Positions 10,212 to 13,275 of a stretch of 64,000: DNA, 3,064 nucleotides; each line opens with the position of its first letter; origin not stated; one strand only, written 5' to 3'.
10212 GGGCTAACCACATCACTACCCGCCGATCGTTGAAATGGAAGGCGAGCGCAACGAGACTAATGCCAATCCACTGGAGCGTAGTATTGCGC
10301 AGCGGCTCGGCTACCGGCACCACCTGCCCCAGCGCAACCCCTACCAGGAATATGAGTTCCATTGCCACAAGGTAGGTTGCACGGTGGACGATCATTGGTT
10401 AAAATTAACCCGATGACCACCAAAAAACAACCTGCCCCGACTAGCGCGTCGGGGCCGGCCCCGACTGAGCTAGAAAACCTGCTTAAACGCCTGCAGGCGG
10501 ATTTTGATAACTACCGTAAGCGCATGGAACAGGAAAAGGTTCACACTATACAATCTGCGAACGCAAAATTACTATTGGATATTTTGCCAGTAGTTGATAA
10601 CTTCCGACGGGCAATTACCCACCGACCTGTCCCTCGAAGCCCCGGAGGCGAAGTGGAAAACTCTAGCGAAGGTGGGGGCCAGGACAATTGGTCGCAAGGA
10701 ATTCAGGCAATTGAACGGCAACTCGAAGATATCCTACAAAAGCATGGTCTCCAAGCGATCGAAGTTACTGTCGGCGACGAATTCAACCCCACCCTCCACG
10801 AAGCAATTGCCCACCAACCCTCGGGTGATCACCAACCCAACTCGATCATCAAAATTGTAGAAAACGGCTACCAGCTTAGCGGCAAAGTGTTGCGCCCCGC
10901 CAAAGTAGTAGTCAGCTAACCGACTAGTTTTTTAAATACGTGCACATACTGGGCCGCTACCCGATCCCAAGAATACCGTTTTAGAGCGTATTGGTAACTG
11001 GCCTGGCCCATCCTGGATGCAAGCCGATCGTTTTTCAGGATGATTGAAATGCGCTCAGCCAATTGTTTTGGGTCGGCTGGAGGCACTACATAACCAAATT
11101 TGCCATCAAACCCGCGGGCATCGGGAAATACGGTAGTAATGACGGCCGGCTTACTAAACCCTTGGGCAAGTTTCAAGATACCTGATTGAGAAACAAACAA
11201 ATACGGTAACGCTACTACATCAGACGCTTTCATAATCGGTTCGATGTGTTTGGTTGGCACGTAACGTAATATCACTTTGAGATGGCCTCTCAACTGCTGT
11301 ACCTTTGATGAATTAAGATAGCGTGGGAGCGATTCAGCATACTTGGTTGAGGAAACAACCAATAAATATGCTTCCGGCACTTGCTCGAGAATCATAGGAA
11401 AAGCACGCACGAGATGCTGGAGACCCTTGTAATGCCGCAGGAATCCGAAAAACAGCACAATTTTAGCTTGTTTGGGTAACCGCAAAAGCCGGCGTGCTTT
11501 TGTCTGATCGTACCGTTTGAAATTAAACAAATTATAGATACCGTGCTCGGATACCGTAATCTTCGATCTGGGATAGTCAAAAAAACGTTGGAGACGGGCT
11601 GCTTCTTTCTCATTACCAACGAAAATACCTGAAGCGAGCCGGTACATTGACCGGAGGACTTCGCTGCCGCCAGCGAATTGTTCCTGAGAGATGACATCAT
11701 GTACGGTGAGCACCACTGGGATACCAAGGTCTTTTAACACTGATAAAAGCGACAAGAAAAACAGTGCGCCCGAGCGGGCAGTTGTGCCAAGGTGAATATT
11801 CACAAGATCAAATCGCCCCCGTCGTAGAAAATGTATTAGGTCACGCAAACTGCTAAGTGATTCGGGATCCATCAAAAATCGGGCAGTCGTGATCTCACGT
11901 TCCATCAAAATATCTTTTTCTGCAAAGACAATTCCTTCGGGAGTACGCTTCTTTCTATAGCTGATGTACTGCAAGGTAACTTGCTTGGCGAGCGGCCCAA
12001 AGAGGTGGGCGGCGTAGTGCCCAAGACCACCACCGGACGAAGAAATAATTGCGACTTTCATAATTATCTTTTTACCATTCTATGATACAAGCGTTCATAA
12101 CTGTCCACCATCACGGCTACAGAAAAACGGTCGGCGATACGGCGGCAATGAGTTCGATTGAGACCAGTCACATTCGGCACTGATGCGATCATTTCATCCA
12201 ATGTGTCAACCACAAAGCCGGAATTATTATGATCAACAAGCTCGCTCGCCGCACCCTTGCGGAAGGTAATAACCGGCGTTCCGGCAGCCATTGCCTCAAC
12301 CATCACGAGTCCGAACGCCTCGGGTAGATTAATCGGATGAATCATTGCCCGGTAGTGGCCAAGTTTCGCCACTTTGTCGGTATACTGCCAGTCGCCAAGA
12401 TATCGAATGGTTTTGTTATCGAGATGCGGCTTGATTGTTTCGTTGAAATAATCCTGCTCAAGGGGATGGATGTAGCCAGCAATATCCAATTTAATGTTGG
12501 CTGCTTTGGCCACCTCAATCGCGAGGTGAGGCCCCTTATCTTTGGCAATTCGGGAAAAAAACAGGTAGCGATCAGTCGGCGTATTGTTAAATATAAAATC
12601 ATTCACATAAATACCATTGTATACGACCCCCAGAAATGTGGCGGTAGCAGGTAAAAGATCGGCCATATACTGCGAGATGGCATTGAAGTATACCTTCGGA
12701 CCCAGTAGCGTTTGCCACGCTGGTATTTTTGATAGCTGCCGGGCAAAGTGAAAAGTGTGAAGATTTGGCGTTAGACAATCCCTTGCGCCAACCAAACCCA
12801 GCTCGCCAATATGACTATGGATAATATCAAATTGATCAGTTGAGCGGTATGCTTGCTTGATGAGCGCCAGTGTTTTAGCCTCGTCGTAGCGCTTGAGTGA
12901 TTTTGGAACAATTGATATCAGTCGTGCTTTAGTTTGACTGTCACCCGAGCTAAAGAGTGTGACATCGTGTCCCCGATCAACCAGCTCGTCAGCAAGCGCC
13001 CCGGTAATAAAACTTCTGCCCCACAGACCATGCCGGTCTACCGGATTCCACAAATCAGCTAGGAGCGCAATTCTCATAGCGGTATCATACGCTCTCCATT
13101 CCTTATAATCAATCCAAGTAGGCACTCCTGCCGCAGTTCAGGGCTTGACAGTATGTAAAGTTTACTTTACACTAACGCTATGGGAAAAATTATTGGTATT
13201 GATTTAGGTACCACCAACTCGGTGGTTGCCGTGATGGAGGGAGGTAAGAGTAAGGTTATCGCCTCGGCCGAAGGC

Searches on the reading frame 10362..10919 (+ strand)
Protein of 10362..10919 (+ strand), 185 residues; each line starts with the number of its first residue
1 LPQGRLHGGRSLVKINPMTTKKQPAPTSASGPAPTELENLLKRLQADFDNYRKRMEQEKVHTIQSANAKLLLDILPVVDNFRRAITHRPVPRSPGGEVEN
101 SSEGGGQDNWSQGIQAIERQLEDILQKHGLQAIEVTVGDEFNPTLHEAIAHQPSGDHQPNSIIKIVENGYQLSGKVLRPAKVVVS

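Call 12: search_protein_families(library=pfam, proteins=[window:10362-10919:+], max_evalue=0.01)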
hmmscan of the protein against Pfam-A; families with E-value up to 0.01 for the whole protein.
window:10362-10919:+ (185 aa): 1 family
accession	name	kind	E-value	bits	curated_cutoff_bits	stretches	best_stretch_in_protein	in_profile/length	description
PF01025.24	GrpE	-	3.8e-43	147.4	25.8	1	36-185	29-164/165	GrpE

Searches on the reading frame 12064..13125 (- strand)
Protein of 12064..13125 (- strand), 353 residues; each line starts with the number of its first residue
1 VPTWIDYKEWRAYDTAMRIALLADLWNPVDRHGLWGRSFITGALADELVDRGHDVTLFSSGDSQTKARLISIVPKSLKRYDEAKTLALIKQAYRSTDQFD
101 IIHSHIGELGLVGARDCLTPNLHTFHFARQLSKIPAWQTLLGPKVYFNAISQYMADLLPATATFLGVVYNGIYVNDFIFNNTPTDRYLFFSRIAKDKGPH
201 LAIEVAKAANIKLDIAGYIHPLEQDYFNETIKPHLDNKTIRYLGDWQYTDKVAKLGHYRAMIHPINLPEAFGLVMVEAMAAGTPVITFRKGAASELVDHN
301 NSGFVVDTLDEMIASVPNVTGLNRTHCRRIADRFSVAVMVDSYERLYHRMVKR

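Call 7: search_protein_families(library=pfam, proteins=[window:12064-13125:-])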
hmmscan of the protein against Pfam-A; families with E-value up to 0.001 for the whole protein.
window:12064-13125:- (353 aa): 4 families
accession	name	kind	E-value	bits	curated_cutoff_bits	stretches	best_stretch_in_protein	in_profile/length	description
PF00534.26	Glycos_transf_1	-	6.4e-21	75.1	26.4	1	185-309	16-143/172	Glycosyl transferases group 1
PF13692.12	Glyco_trans_1_4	-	6.2e-15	56.1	27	1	187-311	4-131/142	Glycosyl transferases group 1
PF13439.12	Glyco_transf_4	-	3e-09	37.6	28.5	1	43-172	10-166/170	Glycosyltransferase Family 4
PF13579.12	Glyco_trans_4_4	-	0.0005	20.9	29.7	0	41-126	7-102/158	Glycosyl transferase 4-like domain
